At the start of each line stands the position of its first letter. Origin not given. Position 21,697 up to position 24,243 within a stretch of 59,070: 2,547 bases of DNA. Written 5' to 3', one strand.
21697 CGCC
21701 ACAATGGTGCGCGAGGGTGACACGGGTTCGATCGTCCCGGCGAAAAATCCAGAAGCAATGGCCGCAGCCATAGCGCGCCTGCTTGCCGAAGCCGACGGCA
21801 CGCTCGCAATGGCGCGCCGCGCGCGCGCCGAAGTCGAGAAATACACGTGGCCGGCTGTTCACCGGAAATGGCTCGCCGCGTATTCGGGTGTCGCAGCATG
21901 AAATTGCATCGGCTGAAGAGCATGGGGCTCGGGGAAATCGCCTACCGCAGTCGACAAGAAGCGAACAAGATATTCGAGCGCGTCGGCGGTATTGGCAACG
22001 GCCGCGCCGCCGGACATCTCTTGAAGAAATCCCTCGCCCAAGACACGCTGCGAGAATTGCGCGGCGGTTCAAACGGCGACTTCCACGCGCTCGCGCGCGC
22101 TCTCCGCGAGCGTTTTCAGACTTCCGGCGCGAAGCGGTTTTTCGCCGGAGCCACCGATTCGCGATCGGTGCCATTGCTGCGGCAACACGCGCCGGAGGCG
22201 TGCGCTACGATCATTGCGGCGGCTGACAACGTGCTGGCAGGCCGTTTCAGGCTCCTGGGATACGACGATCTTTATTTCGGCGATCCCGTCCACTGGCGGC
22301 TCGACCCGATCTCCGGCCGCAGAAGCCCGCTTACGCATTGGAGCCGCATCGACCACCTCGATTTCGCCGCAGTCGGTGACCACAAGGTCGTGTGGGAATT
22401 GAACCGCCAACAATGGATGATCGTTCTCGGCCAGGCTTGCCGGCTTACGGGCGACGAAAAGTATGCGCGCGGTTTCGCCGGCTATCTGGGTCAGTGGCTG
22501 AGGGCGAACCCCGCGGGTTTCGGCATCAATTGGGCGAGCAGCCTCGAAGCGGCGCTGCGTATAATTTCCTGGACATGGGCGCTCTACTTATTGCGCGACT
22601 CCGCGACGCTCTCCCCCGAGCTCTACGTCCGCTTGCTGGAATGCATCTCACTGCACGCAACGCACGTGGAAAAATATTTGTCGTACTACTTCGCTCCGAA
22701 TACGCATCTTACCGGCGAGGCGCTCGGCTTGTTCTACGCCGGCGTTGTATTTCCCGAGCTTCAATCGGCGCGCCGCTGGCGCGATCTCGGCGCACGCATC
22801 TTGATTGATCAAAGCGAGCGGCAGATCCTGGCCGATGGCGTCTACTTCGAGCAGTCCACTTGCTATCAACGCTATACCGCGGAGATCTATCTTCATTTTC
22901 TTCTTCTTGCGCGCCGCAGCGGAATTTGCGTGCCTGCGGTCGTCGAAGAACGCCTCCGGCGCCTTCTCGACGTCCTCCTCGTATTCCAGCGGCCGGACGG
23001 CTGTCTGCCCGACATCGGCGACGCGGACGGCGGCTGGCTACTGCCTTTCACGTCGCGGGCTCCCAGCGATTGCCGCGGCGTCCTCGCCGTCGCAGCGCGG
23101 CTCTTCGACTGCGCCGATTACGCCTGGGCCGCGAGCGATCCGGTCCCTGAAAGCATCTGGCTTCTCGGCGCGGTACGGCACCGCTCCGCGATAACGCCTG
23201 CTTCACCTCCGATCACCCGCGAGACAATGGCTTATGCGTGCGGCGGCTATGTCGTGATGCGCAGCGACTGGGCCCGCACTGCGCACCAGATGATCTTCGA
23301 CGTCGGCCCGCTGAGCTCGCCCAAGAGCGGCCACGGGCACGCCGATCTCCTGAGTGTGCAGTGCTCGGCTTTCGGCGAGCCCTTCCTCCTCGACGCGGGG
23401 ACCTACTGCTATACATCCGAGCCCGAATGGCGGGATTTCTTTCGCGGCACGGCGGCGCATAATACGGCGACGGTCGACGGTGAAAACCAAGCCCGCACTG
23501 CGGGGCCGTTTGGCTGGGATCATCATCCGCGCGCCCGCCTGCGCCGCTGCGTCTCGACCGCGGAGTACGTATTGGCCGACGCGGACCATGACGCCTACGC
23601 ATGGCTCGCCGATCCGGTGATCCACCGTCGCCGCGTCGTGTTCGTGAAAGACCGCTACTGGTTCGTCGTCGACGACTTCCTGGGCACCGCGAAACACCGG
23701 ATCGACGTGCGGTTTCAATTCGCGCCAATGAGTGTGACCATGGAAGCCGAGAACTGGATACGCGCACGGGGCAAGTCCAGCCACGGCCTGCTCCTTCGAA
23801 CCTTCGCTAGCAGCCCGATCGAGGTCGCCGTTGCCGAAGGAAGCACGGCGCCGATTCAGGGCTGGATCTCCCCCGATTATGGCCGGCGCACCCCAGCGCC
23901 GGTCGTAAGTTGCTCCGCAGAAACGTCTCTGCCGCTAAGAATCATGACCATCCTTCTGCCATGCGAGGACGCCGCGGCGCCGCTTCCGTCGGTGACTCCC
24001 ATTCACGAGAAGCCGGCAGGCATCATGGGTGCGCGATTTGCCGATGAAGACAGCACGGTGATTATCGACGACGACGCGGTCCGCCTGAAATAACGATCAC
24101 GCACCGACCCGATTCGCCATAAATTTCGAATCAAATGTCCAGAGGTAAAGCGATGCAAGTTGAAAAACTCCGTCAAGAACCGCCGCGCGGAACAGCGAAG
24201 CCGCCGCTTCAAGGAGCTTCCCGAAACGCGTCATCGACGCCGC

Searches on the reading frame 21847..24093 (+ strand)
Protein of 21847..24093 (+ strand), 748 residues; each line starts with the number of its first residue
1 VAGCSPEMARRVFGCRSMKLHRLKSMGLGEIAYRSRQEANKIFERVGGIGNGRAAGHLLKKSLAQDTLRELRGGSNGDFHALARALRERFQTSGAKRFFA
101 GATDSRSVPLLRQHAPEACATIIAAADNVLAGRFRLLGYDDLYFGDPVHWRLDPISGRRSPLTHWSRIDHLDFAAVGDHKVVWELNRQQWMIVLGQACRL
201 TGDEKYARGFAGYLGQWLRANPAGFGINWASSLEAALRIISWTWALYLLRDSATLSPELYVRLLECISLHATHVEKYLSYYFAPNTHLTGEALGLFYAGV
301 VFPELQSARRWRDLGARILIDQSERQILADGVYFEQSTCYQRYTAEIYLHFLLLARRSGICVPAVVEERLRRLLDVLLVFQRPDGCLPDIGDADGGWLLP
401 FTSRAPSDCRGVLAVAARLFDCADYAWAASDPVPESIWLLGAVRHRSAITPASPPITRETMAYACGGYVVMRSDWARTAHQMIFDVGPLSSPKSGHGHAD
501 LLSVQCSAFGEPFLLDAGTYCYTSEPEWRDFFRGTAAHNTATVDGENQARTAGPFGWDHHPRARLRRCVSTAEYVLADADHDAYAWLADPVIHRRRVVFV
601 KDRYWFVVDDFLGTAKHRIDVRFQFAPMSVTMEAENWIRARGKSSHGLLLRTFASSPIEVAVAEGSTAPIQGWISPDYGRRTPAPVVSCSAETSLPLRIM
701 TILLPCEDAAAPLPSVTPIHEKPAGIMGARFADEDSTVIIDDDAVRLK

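Call 6: search_protein_families(library=pfam, proteins=[window:21847-24093:+], max_evalue=0.001)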
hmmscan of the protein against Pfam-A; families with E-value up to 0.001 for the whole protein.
window:21847-24093:+ (748 aa): 2 families
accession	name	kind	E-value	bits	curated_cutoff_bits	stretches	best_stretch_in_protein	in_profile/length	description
PF07940.18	Hepar_II_III_C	-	1.1e-44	153.2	24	1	462-683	8-217/237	Heparinase II/III-like, C-terminal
PF16889.11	Hepar_II_III_N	-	1.8e-34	120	22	1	124-393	59-313/340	Heparinase II/III N-terminus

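Call 8: search_protein_families(library=ncbifam, proteins=[window:21847-24093:+], max_evalue=0.01)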
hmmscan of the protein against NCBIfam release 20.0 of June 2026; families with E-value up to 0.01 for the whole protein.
window:21847-24093:+ (748 aa): 2 families
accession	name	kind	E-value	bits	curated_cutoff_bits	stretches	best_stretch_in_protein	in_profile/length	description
NF045573.1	Hepsulflyase_CFB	equivalog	1.3e-39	136.1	700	2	173-393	118-341/651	heparin-sulfate lyase HepC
NF045572.1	Hepsulflyase_bctds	equivalog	2.7e-32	112.2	600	1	184-709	157-670/706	heparin-sulfate lyase HepC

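Call 75: search_solved_structures(query=window:21898-24090:+, max_evalue=0.001)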
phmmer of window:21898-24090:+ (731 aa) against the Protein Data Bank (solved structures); distinct sequences matched with E-value up to 0.001: 4.
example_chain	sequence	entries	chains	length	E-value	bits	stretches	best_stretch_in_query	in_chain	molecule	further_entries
4mmi_A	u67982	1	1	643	6.9e-30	106.9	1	158-636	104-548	Heparinase III protein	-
4mmh_A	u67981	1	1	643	6.9e-30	106.9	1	158-636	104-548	Heparinase III protein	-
5jmd_A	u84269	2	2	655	2e-28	102.1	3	445-693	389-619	Heparinase III protein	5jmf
4fnv_A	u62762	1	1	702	5.2e-26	94.1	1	167-690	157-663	Heparinase III protein, heparitin sulfate lyase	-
